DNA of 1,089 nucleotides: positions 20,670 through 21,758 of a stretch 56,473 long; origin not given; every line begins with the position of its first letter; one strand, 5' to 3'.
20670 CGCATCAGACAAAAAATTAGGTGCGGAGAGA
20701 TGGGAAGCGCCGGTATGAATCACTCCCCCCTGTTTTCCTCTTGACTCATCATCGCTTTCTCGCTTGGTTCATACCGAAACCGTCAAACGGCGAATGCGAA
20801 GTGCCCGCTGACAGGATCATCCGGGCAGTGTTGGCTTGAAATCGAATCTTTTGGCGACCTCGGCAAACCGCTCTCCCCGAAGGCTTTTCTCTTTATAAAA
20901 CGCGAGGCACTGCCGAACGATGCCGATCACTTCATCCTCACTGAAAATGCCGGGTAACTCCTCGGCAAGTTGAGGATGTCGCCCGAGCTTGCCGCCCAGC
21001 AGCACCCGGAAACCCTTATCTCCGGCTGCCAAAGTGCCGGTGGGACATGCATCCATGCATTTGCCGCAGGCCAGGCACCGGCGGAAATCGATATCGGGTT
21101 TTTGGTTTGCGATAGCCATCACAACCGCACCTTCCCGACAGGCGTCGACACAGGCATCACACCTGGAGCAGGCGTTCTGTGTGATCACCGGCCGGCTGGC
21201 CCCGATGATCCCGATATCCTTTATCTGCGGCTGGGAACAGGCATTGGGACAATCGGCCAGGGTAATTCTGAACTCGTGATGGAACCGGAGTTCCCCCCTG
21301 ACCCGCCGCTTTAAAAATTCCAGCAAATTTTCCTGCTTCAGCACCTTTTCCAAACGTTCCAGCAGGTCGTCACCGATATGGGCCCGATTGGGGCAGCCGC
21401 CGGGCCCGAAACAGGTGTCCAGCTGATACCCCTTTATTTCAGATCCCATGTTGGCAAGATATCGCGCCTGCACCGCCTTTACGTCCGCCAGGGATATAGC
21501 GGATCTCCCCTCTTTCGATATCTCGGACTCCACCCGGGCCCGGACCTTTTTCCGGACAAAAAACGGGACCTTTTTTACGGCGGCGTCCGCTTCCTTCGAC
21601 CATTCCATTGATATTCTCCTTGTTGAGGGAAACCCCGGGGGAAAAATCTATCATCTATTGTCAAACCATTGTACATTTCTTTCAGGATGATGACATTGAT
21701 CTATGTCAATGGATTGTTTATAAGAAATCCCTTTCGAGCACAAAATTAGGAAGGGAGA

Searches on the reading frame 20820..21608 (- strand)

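Call 83: search_protein_families(library=pfam, proteins=[window:20820-21608:-], max_evalue=1e-8)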
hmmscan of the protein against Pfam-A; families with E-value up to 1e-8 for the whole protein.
window:20820-21608:- (263 aa): 3 families
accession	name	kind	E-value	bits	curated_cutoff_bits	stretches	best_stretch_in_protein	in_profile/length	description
PF01077.27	NIR_SIR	-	1.3e-15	57.6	27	1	109-256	44-142/158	Nitrite and sulphite reductase 4Fe-4S domain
PF08369.16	PCP_red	-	7.7e-12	45.5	32.5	1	3-45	1-43/45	Proto-chlorophyllide reductase 57 kD subunit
PF13237.11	Fer4_10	-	9.1e-09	35.6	25.5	1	140-189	2-53/53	4Fe-4S dicluster domain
